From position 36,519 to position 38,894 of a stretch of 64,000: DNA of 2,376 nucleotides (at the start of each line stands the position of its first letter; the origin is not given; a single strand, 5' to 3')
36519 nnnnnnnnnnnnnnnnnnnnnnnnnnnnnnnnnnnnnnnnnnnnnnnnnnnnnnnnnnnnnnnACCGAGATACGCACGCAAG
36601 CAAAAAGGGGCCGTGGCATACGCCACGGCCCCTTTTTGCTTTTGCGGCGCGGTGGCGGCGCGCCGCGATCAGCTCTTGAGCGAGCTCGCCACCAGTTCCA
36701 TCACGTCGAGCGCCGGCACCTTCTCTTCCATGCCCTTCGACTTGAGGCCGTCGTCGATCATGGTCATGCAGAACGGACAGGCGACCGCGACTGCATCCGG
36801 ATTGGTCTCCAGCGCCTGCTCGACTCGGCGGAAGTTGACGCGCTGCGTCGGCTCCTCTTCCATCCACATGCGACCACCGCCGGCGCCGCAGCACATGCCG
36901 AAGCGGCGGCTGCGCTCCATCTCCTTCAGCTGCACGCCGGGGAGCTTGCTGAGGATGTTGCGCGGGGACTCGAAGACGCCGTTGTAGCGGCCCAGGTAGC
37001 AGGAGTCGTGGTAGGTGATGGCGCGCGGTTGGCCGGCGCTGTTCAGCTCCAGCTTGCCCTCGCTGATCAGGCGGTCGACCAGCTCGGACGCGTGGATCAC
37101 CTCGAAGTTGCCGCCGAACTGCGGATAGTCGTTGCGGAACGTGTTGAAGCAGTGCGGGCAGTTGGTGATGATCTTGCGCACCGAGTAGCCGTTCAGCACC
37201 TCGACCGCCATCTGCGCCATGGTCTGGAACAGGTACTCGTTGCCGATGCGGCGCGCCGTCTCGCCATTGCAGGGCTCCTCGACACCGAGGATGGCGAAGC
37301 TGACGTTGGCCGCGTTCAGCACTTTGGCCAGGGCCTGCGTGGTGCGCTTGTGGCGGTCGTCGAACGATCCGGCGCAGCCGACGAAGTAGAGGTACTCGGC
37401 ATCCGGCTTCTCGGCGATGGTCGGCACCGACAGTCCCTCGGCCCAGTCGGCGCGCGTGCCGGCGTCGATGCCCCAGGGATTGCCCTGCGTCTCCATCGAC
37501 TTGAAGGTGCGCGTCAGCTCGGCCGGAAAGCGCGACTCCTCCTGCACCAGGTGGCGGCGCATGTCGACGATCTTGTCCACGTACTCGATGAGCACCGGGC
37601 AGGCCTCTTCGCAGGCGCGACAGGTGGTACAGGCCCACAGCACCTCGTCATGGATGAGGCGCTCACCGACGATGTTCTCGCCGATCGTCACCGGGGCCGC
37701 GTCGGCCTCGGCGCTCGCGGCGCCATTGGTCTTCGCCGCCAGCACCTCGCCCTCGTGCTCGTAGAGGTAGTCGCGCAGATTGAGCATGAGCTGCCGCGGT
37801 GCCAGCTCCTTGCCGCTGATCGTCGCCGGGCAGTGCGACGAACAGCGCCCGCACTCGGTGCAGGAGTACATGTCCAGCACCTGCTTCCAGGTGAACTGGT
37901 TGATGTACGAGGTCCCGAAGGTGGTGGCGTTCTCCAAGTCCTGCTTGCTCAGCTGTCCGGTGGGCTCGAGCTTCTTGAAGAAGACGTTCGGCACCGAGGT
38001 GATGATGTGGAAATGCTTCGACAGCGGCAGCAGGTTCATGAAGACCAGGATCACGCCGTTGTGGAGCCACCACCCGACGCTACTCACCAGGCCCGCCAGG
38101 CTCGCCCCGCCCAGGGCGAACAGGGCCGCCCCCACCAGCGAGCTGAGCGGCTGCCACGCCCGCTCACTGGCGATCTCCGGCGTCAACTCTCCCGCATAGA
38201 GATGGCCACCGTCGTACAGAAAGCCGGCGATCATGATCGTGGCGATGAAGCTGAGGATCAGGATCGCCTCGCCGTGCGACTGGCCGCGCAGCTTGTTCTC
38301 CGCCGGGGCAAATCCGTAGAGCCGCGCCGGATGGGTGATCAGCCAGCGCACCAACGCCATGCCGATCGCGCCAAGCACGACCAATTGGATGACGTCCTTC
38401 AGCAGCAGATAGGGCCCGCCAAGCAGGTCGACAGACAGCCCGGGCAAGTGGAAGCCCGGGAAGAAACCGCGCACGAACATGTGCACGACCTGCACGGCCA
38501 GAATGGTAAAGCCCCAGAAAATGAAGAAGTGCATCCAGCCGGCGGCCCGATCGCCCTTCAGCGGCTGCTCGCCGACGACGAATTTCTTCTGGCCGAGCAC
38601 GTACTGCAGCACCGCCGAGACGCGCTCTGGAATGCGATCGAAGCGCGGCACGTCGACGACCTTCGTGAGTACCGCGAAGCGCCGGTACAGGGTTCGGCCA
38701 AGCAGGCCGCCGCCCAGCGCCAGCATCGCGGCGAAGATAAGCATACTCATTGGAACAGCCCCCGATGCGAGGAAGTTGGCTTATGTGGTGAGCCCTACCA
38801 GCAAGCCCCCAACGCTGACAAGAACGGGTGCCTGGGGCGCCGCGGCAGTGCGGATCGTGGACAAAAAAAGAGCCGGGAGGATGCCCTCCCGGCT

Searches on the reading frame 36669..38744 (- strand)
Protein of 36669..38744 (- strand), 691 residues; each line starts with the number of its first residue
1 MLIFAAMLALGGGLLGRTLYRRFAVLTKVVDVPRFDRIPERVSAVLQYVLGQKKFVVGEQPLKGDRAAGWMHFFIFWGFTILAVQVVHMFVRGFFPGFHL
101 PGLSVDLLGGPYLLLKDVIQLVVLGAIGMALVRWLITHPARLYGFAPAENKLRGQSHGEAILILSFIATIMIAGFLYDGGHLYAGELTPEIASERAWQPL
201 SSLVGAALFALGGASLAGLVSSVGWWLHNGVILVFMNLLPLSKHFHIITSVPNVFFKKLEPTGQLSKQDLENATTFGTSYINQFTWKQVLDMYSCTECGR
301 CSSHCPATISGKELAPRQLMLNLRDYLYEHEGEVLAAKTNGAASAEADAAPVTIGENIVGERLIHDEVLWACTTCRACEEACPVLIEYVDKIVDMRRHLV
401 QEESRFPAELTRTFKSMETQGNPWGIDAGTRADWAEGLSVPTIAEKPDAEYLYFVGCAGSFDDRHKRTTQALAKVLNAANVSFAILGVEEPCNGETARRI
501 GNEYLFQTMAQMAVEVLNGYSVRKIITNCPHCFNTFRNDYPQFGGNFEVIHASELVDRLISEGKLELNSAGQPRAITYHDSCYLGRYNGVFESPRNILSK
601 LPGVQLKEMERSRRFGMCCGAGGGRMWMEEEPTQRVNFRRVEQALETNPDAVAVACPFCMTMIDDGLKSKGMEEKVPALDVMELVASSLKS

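Call 13: search_protein_families(library=pfam, proteins=[window:36669-38744:-])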
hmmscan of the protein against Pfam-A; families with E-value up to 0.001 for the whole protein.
window:36669-38744:- (691 aa): 8 families
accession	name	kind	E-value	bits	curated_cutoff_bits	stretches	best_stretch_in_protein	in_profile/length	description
PF02754.22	CCG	-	9.6e-36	122.2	20.6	2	576-664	1-85/85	Cysteine-rich domain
PF13183.11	Fer4_8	-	2.3e-10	41.3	27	1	292-384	2-66/68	4Fe-4S dicluster domain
PF13187.11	Fer4_9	-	1.9e-08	34.6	27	1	295-384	2-49/52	4Fe-4S dicluster domain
PF13534.11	Fer4_17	-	1.9e-07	32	22.2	0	288-309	39-60/61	4Fe-4S dicluster domain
PF12838.12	Fer4_7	-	1e-06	29.6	27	0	289-308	32-51/52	4Fe-4S dicluster domain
PF13237.11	Fer4_10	-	3.9e-06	27.1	25.5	1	290-383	4-53/53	4Fe-4S dicluster domain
PF13484.11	Fer4_16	-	5e-06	27.6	30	0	372-384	2-14/66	4Fe-4S double cluster binding domain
PF12797.12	Fer4_2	-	1.7e-05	24.9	24.5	1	286-307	1-22/22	4Fe-4S binding domain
